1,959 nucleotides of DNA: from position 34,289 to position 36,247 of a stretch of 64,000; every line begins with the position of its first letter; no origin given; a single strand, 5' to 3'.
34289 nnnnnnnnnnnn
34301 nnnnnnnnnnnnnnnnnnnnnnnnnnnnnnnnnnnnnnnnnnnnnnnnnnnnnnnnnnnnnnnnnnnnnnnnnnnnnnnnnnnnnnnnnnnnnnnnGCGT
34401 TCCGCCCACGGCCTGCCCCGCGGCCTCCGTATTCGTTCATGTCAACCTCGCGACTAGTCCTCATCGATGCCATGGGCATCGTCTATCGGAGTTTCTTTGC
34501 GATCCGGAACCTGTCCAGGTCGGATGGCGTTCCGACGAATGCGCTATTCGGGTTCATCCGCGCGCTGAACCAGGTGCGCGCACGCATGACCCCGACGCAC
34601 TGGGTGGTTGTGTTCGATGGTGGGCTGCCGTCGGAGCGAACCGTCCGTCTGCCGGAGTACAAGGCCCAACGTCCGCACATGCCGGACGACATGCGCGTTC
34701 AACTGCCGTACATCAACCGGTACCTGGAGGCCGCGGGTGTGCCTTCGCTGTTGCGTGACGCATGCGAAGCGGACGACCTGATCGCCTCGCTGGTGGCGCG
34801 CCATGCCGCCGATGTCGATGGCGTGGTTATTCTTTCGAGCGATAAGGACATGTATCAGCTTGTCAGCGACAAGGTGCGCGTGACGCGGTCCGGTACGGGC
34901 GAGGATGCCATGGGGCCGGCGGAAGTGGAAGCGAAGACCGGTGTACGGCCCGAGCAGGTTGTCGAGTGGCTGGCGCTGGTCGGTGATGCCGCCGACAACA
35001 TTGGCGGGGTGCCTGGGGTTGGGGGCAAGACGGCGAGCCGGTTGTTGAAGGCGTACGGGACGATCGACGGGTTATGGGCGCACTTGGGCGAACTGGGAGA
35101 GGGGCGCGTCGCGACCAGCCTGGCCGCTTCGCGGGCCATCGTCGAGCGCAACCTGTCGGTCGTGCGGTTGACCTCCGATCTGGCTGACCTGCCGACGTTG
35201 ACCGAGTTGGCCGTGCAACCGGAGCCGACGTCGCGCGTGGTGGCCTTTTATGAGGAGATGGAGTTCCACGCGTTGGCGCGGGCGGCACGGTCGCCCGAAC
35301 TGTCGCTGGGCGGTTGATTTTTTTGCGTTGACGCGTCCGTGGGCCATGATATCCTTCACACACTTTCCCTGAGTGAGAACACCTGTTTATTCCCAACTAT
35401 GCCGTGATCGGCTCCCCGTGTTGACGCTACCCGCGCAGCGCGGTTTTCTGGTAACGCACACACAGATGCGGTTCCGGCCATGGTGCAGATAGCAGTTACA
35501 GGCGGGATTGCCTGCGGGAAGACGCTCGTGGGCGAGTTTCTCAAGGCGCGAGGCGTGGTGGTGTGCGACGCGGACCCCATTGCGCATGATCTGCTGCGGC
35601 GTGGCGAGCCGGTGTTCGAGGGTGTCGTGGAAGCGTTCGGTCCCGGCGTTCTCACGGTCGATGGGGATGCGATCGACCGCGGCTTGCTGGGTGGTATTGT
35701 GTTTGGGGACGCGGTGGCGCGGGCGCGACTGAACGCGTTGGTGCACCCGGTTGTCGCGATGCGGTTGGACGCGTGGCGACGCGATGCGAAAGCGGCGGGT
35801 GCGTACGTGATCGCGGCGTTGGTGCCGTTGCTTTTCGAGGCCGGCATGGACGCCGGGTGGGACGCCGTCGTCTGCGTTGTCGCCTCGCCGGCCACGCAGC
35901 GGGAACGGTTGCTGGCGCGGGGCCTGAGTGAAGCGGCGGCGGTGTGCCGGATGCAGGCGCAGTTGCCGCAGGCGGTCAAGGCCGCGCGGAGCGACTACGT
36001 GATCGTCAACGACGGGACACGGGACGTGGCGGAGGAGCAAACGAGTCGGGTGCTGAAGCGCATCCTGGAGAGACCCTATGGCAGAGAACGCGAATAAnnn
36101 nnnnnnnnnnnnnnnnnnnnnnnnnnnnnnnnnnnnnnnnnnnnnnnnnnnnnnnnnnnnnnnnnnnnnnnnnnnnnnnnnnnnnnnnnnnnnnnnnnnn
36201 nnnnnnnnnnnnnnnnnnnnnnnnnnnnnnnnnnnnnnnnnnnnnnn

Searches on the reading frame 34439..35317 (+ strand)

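Call 9: search_protein_families(library=pfam, proteins=[window:34439-35317:+], max_evalue=0.001)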
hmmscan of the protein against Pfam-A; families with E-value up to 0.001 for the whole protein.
window:34439-35317:+ (292 aa): 2 families
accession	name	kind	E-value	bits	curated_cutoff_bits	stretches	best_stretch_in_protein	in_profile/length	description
PF02739.22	5_3_exonuc_N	-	2.6e-47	161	34.3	1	5-168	1-164/164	5'-3' exonuclease, N-terminal resolvase-like domain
PF01367.25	5_3_exonuc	-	4.7e-20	72.3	40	1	169-260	1-92/97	5'-3' exonuclease, C-terminal SAM fold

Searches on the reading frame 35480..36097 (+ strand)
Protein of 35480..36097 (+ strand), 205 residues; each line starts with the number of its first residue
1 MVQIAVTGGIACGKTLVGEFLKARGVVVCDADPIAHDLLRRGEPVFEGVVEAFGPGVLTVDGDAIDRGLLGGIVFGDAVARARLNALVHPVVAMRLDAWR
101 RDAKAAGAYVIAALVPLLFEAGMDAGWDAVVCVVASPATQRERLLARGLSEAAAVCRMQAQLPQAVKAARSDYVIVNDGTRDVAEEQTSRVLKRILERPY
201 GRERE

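Call 9: search_protein_families(library=pfam, proteins=[window:35480-36097:+], max_evalue=0.001)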
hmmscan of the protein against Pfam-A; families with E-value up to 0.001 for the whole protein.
window:35480-36097:+ (205 aa): 2 families
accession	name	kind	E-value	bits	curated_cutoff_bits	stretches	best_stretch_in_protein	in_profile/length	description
PF01121.26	CoaE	-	1.1e-37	130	27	1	4-180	3-177/180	Dephospho-CoA kinase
PF13238.12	AAA_18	-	0.00053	20.9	29.4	0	4-28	1-28/128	AAA domain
